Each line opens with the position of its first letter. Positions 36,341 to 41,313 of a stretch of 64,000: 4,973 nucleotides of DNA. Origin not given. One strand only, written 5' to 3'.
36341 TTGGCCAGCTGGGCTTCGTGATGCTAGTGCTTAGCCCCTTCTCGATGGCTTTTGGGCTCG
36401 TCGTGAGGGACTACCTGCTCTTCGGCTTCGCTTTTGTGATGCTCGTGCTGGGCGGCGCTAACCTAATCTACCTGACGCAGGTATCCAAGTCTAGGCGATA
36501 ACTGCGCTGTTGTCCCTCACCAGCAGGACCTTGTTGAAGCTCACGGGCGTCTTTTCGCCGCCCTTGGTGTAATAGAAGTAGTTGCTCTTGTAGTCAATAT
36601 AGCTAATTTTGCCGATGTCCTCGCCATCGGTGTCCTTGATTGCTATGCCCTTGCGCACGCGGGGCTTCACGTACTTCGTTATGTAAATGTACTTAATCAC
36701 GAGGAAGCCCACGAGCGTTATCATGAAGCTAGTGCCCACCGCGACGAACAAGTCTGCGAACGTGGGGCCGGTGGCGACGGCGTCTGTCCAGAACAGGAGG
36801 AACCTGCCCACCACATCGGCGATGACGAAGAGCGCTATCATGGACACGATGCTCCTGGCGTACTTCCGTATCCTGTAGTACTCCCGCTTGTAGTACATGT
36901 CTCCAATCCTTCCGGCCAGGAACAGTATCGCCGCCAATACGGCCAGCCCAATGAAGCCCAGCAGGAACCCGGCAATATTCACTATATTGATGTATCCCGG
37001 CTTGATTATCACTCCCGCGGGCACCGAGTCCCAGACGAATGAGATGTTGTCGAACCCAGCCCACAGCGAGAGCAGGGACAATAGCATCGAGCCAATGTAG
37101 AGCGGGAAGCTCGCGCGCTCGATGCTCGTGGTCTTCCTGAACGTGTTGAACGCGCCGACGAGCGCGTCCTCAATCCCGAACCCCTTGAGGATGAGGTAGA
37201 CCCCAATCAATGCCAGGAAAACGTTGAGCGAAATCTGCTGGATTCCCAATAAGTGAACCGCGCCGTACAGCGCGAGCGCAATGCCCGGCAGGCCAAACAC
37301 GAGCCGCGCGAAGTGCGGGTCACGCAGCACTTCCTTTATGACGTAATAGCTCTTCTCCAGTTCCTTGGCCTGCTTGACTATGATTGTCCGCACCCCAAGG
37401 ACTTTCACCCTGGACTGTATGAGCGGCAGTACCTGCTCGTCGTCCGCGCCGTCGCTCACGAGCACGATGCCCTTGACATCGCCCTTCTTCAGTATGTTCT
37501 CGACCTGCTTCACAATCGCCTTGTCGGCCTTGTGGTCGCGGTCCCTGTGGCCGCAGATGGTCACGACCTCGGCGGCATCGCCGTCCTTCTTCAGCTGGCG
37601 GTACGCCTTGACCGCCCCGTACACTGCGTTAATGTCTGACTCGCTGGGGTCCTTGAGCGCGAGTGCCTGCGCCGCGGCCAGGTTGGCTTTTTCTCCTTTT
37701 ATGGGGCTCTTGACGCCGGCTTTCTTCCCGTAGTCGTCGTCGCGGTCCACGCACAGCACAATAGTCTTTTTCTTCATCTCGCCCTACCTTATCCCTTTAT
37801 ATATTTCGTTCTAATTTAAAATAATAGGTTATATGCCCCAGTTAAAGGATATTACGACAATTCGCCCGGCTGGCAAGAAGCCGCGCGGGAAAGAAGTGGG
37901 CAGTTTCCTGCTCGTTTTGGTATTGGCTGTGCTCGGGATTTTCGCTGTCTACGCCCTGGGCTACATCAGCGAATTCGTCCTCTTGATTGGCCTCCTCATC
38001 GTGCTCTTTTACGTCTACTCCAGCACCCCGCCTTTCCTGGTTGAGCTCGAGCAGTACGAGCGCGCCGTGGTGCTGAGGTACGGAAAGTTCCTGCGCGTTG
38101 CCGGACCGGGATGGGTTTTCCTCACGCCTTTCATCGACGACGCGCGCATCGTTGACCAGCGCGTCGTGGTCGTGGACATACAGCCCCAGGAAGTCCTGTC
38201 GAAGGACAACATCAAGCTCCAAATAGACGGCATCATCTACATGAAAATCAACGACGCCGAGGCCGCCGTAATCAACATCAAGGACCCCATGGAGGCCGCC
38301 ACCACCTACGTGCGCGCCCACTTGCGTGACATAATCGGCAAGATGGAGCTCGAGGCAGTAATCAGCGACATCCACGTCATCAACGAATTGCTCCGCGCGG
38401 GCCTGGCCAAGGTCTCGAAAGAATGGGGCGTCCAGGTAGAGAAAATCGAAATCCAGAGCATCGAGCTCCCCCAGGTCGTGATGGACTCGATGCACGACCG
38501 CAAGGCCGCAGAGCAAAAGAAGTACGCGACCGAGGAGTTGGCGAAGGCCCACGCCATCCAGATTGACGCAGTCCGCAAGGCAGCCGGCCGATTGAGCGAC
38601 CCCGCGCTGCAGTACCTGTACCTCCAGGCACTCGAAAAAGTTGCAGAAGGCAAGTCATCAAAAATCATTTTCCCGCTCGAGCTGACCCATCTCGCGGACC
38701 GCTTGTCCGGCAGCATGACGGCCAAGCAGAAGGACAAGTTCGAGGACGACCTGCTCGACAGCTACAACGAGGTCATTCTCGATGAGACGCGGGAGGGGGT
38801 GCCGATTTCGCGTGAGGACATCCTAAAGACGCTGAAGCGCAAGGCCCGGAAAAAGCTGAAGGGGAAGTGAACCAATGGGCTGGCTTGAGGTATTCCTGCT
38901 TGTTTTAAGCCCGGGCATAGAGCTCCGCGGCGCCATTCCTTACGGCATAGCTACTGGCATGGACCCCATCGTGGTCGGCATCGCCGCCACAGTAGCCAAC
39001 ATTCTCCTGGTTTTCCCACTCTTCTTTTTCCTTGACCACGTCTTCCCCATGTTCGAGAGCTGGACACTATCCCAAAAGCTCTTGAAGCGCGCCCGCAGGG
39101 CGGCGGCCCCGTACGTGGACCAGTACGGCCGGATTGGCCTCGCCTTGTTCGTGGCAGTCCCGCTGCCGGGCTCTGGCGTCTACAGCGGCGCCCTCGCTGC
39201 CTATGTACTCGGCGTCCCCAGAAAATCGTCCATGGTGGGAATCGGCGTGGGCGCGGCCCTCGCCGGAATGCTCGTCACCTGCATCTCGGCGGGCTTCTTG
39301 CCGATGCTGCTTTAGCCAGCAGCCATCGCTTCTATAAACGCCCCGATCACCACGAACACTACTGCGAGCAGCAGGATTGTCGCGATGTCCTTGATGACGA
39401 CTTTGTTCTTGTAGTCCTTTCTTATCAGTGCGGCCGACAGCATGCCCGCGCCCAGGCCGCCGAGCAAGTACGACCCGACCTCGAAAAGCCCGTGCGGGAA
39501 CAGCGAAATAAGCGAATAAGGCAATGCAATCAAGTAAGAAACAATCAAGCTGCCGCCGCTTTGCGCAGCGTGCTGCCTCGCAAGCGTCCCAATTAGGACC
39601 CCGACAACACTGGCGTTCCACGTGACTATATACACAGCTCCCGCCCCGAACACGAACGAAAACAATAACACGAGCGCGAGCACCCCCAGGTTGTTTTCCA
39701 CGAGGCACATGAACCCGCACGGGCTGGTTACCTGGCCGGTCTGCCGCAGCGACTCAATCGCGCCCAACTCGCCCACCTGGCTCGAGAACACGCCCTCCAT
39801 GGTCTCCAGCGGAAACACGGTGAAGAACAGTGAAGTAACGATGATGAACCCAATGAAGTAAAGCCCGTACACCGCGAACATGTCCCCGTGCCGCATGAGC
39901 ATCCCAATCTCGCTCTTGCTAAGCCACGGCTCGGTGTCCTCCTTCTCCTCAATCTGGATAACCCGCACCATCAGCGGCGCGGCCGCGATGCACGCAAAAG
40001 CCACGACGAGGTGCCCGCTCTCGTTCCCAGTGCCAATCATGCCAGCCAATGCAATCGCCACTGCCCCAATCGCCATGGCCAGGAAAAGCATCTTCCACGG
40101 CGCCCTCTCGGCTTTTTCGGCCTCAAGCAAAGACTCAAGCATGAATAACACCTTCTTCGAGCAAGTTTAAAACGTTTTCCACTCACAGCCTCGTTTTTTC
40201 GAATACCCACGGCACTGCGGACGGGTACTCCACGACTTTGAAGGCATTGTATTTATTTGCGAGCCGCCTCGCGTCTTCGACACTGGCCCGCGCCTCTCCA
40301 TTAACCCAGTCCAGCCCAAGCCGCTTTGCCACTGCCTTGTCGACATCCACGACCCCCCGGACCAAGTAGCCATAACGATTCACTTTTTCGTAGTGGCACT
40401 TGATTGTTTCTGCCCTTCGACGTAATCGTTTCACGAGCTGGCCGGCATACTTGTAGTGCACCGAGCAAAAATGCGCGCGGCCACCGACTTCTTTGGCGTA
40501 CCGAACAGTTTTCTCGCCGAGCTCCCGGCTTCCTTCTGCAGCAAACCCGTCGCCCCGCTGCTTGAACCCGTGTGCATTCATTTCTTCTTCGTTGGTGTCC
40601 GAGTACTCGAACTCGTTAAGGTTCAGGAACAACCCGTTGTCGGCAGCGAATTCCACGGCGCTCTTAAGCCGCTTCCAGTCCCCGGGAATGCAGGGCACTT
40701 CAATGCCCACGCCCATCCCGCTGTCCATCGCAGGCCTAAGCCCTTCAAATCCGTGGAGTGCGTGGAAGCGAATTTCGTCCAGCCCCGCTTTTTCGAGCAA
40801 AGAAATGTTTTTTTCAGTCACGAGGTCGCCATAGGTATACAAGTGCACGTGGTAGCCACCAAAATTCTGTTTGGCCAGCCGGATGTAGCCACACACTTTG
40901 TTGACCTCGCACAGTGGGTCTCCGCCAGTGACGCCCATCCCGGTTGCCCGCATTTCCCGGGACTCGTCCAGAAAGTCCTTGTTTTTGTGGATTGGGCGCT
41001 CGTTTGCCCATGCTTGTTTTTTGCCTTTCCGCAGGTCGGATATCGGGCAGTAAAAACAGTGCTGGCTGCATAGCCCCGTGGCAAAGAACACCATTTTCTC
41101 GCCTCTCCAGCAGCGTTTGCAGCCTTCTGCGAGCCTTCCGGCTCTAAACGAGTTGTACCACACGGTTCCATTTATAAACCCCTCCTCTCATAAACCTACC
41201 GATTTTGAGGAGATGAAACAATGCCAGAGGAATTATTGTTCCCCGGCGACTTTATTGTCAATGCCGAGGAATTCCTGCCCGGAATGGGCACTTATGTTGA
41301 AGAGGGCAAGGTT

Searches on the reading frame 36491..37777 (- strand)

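Call 7: search_protein_families(library=pfam, max_evalue=0.001, proteins=[window:36491-37777:-])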
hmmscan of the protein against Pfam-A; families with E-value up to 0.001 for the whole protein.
window:36491-37777:- (428 aa): 1 family
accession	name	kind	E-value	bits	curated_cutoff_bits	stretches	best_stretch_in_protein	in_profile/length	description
PF04123.18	DUF373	-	2.4e-93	313.7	28.3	1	4-359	1-331/335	Domain of unknown function (DUF373)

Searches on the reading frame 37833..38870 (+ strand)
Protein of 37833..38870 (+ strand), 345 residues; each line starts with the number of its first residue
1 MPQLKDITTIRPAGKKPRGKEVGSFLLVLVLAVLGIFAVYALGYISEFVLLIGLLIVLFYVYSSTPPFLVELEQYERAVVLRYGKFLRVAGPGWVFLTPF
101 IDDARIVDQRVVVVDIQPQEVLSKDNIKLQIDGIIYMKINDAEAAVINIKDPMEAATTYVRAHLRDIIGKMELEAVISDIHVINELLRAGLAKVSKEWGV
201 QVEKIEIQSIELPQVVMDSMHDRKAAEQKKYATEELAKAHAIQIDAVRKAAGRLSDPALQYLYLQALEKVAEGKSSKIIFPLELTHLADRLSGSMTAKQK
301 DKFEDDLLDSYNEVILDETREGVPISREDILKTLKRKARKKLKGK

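Call 7: search_protein_families(library=pfam, max_evalue=0.001, proteins=[window:37833-38870:+])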
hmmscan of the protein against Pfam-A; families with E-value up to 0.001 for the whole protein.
window:37833-38870:+ (345 aa): 1 family
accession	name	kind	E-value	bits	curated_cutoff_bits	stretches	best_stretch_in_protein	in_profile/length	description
PF01145.31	Band_7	-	1.5e-37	129.8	23.6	1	72-241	3-176/176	SPFH domain / Band 7 family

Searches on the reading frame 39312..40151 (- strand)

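Call 8: search_protein_families(library=pfam, max_evalue=0.001, proteins=[window:39312-40151:-])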
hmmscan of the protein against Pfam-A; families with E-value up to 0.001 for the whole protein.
window:39312-40151:- (279 aa): 1 family
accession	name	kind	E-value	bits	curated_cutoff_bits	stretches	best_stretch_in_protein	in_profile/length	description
PF01944.22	SpoIIM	-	3.4e-12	47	26.9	1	149-276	46-160/163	Stage II sporulation protein M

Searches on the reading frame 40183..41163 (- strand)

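Call 7: search_protein_families(library=pfam, max_evalue=0.001, proteins=[window:40183-41163:-])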
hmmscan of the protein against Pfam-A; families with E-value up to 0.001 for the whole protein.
window:40183-41163:- (326 aa): 2 families
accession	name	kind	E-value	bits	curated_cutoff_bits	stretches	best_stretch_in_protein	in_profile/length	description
PF04055.27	Radical_SAM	-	5e-09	37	29.5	1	29-177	4-140/166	Radical SAM superfamily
PF13353.11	Fer4_12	-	8.6e-05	23.3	22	1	21-110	5-90/137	4Fe-4S single cluster domain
